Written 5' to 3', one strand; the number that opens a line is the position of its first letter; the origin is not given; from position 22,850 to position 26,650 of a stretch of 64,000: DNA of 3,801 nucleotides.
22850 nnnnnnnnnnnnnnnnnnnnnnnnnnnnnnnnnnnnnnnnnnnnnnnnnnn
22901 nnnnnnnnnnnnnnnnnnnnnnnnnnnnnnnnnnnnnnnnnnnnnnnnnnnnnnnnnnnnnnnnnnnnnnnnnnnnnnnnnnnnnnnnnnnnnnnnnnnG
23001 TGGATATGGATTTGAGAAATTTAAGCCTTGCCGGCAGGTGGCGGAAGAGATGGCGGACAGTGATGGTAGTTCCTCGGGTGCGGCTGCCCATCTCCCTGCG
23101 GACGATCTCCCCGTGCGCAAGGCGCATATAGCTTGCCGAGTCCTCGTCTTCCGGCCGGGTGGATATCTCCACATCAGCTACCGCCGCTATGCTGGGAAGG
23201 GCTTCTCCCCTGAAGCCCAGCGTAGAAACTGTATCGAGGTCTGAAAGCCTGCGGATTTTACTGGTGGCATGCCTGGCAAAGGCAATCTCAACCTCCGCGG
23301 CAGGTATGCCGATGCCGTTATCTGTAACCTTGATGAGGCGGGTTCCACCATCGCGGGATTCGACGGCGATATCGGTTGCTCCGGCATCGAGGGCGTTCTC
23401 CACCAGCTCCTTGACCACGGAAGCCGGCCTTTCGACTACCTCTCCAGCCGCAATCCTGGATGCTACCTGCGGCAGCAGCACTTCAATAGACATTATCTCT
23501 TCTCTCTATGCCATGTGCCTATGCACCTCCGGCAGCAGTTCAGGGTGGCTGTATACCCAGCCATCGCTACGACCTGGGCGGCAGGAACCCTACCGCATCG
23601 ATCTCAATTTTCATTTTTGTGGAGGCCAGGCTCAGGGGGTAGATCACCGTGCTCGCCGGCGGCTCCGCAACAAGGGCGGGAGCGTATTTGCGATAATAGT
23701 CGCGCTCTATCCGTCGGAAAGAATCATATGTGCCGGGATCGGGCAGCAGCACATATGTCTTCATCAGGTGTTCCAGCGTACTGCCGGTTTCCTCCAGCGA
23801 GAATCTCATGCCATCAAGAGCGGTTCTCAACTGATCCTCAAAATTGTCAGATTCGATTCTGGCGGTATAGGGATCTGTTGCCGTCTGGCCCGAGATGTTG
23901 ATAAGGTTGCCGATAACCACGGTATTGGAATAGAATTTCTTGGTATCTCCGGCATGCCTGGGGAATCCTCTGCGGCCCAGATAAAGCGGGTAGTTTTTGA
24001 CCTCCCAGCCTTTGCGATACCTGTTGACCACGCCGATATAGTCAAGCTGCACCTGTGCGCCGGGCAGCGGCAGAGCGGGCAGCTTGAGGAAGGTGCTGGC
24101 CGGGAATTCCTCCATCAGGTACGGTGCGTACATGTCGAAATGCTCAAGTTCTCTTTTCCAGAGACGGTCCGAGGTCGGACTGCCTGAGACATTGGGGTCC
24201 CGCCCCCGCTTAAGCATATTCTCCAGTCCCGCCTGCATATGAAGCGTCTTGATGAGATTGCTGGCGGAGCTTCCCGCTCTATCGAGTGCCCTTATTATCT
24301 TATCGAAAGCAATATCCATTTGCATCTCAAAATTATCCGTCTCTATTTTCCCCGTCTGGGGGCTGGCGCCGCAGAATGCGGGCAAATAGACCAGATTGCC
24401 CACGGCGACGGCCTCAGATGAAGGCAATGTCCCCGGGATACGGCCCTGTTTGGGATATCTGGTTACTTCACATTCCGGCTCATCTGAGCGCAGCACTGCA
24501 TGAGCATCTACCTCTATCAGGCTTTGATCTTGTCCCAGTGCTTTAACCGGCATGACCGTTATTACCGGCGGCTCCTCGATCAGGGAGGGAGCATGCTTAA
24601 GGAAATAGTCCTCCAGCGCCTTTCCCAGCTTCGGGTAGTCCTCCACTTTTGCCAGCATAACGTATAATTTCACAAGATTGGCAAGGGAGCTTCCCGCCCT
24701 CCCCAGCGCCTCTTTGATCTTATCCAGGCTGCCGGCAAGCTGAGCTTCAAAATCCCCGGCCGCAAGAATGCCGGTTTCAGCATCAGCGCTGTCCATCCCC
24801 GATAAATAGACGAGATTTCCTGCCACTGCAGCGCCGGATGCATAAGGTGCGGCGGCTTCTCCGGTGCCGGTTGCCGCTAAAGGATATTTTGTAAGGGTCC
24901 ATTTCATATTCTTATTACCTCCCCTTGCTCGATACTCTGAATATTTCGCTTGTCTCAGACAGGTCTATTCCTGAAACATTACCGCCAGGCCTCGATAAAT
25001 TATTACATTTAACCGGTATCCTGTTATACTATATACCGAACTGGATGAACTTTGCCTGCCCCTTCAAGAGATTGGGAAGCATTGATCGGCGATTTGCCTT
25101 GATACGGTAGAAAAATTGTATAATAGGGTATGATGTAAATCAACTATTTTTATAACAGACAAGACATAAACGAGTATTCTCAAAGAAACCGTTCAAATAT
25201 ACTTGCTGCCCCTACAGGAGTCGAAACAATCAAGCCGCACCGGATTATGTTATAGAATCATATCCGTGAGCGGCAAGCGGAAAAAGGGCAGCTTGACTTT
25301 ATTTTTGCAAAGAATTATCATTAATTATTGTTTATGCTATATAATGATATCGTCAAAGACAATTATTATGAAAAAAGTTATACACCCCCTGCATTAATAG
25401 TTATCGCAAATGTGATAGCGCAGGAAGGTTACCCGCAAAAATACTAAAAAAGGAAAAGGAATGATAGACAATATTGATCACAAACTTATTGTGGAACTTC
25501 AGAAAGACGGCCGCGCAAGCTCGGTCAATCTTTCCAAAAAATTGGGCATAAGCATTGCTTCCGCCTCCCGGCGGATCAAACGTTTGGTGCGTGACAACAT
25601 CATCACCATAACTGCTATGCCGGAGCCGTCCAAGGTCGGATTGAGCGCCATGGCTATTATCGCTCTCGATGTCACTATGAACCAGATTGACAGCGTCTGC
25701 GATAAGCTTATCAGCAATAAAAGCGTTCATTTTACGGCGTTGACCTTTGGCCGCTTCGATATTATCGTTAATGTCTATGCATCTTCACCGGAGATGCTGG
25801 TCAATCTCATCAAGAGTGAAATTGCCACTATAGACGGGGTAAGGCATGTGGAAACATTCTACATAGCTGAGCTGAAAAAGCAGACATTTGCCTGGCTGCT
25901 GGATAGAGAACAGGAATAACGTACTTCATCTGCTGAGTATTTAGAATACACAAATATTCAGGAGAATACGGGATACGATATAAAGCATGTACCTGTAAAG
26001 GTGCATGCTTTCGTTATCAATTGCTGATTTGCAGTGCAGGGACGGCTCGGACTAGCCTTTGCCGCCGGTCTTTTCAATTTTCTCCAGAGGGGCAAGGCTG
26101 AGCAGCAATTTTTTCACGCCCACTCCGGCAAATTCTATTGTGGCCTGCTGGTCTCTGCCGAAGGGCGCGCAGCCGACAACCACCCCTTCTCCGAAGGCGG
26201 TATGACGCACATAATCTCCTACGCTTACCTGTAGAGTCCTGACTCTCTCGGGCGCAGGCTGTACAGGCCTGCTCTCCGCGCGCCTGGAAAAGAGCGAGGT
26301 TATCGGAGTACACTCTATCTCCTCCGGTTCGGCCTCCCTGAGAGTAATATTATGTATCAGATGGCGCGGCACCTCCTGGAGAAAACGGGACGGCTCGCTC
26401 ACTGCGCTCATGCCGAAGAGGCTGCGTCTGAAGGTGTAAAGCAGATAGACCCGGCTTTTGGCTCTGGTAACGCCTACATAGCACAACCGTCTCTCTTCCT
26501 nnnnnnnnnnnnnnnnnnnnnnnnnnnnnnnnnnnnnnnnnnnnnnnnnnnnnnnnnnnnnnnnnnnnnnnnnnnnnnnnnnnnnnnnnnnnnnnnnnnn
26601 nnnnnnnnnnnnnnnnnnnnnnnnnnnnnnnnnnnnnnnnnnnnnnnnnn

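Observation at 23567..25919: Single-chain pseudo-trimeric RidA: three tandem YjgF/RidA domains in one 446-aa polypeptide, divergent from an Lrp regulator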

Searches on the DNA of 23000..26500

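Call 27: search_rna_families(source=window, start=23000, end=26500, threshold=evalue, max_evalue=1)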
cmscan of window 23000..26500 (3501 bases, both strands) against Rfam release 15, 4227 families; matches with E-value up to 1: 0.
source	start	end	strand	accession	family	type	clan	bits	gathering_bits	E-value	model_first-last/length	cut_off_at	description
